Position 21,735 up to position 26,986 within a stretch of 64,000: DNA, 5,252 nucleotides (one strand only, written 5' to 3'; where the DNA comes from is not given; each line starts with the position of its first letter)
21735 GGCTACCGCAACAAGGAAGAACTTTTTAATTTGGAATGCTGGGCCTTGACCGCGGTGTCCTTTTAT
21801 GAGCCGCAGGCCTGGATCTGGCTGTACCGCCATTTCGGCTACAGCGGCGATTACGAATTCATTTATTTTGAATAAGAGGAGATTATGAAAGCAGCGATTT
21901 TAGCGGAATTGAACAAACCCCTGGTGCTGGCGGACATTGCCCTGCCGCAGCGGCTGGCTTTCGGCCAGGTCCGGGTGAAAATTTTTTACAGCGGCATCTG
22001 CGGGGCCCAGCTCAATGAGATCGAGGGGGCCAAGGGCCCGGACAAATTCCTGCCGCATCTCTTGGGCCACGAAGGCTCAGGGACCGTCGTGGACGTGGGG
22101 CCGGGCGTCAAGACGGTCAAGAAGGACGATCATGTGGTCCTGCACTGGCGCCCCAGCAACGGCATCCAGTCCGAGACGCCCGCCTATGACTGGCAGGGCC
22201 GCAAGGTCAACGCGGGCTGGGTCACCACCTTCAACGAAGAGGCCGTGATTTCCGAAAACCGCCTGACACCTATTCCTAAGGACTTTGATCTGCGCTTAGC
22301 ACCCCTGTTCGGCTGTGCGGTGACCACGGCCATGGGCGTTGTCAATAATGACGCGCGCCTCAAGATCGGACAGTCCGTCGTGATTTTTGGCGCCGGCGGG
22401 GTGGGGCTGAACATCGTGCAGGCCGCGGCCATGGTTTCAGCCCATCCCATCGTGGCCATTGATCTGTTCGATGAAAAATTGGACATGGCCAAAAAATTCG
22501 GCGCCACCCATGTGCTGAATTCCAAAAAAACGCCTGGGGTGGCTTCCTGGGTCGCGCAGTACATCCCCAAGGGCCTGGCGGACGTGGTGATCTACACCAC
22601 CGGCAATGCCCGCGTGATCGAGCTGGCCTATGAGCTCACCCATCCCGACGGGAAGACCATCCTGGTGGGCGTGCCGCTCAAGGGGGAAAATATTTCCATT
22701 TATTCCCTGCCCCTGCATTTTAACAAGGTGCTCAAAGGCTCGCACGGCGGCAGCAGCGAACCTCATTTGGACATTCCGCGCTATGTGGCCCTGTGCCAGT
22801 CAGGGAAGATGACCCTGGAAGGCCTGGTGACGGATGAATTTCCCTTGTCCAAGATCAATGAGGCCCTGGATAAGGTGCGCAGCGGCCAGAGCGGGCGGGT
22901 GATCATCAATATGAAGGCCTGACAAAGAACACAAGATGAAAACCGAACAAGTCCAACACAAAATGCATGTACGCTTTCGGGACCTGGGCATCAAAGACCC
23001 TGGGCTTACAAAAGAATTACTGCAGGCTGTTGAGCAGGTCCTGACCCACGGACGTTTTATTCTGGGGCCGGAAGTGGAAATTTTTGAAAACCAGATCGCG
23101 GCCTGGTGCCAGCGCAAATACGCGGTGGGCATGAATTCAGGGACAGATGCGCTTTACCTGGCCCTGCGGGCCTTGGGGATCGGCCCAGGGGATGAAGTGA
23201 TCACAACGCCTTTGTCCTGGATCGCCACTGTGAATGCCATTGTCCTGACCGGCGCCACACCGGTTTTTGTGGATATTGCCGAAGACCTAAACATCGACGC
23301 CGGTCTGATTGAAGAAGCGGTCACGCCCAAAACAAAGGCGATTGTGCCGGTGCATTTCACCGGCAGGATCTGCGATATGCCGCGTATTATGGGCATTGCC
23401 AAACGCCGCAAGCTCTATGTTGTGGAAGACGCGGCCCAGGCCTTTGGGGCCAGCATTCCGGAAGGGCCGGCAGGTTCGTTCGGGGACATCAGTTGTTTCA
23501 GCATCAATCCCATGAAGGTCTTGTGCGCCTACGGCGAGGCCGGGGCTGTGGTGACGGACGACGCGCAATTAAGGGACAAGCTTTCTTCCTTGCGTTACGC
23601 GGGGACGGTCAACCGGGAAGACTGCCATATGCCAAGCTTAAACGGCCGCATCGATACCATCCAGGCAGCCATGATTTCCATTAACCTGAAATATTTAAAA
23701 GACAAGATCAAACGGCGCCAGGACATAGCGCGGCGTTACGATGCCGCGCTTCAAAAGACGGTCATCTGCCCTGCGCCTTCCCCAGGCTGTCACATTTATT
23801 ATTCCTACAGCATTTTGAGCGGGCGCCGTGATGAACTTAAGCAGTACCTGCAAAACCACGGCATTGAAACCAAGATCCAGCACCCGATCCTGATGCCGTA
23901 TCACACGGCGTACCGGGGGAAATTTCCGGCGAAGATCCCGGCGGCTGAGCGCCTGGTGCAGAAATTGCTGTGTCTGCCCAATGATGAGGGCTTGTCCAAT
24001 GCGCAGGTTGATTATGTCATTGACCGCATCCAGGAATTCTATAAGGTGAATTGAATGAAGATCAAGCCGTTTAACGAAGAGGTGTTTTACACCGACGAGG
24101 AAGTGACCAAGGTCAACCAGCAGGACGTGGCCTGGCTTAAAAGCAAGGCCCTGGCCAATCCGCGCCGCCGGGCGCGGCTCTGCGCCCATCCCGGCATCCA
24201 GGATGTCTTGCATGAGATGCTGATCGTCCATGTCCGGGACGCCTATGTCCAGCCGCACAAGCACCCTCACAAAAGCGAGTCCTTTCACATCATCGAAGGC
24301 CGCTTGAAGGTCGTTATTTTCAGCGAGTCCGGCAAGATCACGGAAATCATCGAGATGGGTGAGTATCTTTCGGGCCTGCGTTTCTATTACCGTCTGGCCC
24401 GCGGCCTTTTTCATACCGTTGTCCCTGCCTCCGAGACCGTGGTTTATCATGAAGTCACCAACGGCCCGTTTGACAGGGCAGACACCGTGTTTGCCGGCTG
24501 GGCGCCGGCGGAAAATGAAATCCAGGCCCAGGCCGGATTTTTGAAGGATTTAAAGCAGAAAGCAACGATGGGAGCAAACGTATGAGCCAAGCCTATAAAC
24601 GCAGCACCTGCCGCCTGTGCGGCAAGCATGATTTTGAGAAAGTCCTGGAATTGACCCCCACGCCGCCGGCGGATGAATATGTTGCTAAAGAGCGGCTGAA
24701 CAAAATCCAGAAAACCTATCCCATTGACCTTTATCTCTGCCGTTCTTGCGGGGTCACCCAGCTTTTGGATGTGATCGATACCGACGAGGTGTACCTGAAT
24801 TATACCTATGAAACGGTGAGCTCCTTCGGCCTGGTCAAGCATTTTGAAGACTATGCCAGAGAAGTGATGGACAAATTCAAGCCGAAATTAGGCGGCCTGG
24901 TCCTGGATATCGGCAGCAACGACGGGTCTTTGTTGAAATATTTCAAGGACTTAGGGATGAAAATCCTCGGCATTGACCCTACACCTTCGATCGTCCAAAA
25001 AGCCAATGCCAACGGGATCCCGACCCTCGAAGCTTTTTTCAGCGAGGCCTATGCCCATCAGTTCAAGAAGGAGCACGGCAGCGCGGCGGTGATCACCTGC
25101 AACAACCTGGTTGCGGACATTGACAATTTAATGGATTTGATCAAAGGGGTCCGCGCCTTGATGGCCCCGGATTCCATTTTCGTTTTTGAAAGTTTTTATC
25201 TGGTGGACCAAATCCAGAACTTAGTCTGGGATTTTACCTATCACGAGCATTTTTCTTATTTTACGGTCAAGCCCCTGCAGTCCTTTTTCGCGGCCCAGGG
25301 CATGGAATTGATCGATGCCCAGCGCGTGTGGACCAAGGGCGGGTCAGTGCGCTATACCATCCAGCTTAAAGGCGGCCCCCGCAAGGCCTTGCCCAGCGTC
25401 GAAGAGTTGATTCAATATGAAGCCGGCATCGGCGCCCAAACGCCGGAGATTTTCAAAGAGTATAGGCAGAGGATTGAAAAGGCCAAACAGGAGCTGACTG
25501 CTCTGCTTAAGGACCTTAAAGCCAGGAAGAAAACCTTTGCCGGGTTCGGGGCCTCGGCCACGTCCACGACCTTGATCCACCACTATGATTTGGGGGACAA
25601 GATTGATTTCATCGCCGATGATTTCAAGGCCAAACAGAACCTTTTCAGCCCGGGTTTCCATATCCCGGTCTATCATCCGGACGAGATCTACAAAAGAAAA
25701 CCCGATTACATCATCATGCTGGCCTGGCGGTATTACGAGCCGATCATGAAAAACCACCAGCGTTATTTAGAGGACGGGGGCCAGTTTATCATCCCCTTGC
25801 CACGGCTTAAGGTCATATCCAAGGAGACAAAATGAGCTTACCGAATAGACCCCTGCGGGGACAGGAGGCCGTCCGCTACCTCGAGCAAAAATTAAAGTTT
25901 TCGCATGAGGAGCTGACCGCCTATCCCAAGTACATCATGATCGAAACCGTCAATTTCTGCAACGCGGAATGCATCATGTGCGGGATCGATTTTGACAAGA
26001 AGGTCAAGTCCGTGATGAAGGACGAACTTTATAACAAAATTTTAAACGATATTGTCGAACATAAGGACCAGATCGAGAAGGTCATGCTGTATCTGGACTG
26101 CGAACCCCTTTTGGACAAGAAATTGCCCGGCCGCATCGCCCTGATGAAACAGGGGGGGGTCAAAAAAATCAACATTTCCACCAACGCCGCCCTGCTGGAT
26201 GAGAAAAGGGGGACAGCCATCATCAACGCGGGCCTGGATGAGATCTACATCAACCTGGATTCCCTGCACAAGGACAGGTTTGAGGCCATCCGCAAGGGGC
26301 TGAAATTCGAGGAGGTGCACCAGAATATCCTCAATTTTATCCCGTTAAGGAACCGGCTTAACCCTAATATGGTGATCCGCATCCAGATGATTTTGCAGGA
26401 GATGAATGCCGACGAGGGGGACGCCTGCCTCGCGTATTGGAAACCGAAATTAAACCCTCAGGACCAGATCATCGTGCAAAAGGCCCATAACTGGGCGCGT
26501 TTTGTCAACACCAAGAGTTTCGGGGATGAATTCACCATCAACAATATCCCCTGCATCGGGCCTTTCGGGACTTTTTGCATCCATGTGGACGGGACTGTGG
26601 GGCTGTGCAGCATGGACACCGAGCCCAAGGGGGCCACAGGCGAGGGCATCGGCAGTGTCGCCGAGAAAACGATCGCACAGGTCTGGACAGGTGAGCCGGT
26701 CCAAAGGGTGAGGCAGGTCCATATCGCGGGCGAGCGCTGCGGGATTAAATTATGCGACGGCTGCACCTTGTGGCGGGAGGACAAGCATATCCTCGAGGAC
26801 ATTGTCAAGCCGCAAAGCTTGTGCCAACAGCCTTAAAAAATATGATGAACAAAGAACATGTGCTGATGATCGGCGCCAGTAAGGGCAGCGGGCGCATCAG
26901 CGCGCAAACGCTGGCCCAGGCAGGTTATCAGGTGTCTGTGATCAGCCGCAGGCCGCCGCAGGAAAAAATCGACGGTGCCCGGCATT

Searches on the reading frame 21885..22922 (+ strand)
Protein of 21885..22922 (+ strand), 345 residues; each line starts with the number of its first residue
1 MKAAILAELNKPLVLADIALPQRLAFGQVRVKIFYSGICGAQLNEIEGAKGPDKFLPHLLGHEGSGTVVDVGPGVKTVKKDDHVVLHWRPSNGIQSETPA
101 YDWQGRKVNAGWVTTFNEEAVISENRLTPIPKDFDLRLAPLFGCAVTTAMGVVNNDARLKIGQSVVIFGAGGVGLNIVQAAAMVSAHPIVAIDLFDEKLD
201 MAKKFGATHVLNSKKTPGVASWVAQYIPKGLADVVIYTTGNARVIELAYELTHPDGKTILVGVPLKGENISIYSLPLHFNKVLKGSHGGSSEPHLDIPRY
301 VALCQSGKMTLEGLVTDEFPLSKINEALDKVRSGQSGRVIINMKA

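Call 14: search_protein_families(library=pfam, proteins=[window:21885-22922:+])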
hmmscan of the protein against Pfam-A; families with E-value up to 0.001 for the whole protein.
window:21885-22922:+ (345 aa): 4 families
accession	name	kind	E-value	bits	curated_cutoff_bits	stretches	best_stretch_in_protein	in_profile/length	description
PF00107.32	ADH_zinc_N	-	4.3e-24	85.3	31.8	1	172-303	1-126/129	Zinc-binding dehydrogenase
PF08240.17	ADH_N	-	1.1e-13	51.7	23.5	1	27-132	3-104/104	Alcohol dehydrogenase GroES-like domain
PF16912.11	Glu_dehyd_C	-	2.6e-09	37.3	34.9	1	163-330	32-200/211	Glucose dehydrogenase C-terminus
PF13602.12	ADH_zinc_N_2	-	1.8e-05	26.1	27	1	205-336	1-128/134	Zinc-binding dehydrogenase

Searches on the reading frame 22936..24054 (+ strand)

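Call 14: search_protein_families(library=pfam, proteins=[window:22936-24054:+])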
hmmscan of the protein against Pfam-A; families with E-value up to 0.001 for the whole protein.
window:22936-24054:+ (372 aa): 4 families
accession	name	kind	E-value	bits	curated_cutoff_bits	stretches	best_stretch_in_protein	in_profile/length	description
PF01041.23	DegT_DnrJ_EryC1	-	1.9e-98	330.5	19.8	1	25-365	4-359/360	DegT/DnrJ/EryC1/StrS aminotransferase family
PF00155.27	Aminotran_1_2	-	4e-08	33.3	19.7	1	48-167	45-187/361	Aminotransferase class I and II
PF00266.25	Aminotran_5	-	2.9e-07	30.3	21.5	1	52-171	50-181/371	Aminotransferase class-V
PF01053.26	Cys_Met_Meta_PP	-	1.1e-05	24.6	27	1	44-167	51-175/381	Cys/Met metabolism PLP-dependent enzyme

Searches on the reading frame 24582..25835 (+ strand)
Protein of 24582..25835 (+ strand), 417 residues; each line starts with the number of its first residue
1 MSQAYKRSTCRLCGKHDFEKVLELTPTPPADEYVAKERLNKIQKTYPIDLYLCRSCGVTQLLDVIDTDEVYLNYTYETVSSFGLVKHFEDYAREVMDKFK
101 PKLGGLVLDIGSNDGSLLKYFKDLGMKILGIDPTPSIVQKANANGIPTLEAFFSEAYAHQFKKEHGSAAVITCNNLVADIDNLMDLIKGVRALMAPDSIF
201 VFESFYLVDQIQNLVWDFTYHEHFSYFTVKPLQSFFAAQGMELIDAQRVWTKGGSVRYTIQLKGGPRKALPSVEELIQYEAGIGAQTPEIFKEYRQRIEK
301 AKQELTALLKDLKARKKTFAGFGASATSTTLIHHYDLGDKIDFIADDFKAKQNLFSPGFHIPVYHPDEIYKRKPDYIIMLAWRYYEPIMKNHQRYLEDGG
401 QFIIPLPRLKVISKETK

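Call 14: search_protein_families(library=pfam, proteins=[window:24582-25835:+])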
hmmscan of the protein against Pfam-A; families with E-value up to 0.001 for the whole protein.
window:24582-25835:+ (417 aa): 7 families
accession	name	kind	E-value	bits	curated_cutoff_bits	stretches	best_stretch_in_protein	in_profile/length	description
PF08484.17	Methyltransf_14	-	6.4e-47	159.8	23.5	1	251-407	2-160/160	C-methyltransferase C-terminal domain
PF08421.16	Methyltransf_13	-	9e-18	64.6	31.3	1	10-71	1-62/62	Putative zinc binding domain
PF13489.12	Methyltransf_23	-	1.7e-16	60.8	27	1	90-244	8-162/164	Methyltransferase domain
PF08242.18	Methyltransf_12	-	1.8e-08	35.4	30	1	108-199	1-97/98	Methyltransferase domain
PF08241.18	Methyltransf_11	-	4.2e-07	30.9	21.2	1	108-202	1-95/95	Methyltransferase domain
PF13649.12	Methyltransf_25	-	5.3e-07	30.7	27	1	107-196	1-95/97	Methyltransferase domain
PF13847.12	Methyltransf_31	-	2e-06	28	27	1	107-219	7-127/145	Methyltransferase domain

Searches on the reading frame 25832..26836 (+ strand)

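Call 14: search_protein_families(library=pfam, proteins=[window:25832-26836:+])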
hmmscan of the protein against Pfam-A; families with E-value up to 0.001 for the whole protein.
window:25832-26836:+ (334 aa): 2 families
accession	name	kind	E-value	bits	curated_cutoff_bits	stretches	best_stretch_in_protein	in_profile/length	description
PF04055.27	Radical_SAM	-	2.2e-11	44.6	29.5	1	37-168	1-135/166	Radical SAM superfamily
PF13186.11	SPASM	-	1.3e-07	32.2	21.5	1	241-312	1-67/67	Iron-sulfur cluster-binding domain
